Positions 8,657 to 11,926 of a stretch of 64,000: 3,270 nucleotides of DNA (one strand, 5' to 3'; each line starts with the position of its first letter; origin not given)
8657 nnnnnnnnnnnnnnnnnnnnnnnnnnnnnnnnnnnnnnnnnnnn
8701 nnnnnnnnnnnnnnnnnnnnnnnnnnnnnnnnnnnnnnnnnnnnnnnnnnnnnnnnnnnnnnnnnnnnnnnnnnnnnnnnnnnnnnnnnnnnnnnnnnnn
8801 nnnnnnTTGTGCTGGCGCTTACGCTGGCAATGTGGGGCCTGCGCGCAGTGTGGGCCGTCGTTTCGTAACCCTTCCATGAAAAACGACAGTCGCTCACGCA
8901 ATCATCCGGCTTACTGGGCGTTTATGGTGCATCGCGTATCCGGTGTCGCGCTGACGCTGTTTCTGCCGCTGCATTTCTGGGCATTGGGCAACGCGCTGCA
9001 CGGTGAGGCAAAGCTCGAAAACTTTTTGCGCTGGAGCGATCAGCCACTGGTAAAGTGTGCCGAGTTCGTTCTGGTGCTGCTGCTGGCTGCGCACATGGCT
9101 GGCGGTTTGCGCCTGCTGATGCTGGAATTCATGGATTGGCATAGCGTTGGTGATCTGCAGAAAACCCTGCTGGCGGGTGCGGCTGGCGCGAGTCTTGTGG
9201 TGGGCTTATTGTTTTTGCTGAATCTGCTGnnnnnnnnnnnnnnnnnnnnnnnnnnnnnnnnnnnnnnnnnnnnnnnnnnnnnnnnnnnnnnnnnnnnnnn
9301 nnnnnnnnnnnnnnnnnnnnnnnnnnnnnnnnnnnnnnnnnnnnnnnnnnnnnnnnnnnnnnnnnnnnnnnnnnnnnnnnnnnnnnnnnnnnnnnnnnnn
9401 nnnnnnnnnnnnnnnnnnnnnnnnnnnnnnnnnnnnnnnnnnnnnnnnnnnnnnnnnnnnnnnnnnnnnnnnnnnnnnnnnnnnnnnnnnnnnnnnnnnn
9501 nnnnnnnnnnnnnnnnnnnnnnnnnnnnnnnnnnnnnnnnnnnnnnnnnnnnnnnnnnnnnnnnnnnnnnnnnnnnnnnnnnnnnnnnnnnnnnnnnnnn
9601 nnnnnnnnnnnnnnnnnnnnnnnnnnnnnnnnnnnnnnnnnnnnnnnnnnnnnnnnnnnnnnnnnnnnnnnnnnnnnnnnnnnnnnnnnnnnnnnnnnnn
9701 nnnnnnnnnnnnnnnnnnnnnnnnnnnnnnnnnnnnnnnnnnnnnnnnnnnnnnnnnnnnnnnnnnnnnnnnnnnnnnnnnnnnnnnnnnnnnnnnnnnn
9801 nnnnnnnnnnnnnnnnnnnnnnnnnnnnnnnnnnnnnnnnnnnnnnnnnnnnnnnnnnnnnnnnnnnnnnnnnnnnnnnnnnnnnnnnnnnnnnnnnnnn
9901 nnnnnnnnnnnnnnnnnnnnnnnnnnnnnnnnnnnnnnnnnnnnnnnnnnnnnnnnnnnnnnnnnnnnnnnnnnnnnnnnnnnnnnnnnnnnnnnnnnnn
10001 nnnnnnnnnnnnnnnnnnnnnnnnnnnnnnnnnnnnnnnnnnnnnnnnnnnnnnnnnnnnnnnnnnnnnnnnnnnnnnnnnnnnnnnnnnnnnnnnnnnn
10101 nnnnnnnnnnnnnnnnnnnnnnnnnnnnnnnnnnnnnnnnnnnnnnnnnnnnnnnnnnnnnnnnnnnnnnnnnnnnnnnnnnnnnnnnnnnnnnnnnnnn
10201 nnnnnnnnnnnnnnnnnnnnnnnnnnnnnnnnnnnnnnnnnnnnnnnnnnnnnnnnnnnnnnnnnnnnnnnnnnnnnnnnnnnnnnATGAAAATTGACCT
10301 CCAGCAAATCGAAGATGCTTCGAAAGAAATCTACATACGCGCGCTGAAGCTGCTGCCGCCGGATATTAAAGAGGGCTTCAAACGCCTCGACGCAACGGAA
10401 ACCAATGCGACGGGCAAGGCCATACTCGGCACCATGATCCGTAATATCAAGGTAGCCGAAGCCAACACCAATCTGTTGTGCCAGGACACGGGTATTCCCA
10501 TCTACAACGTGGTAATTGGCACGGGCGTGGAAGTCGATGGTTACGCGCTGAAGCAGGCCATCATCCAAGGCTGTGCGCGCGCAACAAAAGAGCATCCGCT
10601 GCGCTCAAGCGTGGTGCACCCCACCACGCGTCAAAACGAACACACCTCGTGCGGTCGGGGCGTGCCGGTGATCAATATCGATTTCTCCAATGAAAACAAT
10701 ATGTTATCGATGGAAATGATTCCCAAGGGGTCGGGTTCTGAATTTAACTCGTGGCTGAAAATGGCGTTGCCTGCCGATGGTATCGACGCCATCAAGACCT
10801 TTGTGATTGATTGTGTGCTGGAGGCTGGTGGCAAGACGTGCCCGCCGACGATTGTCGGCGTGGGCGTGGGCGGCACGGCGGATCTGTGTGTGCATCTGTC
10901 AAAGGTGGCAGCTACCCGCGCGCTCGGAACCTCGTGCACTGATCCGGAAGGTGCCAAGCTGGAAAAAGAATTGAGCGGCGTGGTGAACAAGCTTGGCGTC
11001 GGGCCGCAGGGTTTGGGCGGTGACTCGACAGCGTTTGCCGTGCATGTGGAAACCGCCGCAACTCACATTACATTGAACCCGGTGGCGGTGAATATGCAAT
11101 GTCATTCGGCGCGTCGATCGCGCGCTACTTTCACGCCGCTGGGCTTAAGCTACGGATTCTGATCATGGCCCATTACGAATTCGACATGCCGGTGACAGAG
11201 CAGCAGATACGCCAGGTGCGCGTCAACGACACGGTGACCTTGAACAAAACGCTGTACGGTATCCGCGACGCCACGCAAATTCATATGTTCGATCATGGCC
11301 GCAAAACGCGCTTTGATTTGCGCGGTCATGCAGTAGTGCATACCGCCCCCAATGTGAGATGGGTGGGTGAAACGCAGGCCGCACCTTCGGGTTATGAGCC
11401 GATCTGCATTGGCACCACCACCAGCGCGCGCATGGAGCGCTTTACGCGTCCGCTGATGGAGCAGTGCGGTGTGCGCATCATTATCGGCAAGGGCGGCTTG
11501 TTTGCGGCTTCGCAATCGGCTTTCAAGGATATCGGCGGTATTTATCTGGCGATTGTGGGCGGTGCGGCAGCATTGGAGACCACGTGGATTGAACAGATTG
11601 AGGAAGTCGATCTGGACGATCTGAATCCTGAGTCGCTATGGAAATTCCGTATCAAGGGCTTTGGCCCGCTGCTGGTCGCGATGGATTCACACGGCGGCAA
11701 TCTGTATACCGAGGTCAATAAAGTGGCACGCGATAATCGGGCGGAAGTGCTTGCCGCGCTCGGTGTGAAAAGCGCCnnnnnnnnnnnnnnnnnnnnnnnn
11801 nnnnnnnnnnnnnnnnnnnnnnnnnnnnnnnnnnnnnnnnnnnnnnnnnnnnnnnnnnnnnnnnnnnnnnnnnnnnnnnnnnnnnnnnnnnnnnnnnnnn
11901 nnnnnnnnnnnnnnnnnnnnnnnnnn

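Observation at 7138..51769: Motif copies sit in frame inside coding sequences and donate start-proximal codons, C-terminal tails and stop codons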

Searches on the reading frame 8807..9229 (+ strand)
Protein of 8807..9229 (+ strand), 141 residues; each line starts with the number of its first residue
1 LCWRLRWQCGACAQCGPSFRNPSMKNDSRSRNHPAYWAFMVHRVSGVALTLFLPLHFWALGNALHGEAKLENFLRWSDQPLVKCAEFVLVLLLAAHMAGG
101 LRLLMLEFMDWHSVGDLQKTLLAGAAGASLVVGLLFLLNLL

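Call 19: search_protein_families(library=pfam, proteins=[window:8807-9229:+], max_evalue=0.00001)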
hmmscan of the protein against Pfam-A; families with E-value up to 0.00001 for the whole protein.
window:8807-9229:+ (141 aa): 1 family
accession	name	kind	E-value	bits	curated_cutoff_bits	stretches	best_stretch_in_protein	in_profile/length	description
PF01127.27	Sdh_cyt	-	3.9e-13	50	25.8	1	29-129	13-119/122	Succinate dehydrogenase/Fumarate reductase transmembrane subunit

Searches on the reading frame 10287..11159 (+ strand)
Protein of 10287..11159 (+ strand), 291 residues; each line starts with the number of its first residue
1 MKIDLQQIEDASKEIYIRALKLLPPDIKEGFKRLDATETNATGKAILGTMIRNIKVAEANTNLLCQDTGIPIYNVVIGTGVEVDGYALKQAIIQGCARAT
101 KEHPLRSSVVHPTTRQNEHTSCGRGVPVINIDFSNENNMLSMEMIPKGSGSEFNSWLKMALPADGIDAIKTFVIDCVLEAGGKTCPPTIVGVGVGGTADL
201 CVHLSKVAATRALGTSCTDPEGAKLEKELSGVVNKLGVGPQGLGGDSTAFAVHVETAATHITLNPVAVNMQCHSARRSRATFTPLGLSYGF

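Call 50: search_protein_families(library=pfam, proteins=[window:10287-11159:+], max_evalue=0.00001)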
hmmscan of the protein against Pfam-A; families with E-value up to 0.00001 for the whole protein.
window:10287-11159:+ (291 aa): 1 family
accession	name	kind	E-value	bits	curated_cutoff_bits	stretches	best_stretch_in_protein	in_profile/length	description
PF05681.19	Fumerase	-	2.2e-83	280.2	25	1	10-280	2-269/270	Fumarate hydratase (Fumerase)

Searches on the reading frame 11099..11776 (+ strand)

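Call 50: search_protein_families(library=pfam, proteins=[window:11099-11776:+], max_evalue=0.00001)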
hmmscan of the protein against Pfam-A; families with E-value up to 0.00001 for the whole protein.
window:11099-11776:+ (226 aa): 1 family
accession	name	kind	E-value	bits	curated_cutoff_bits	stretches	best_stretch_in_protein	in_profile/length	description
PF05683.17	Fumerase_C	-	1.4e-29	103.4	22.2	1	28-205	31-204/205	Fumarase C-terminus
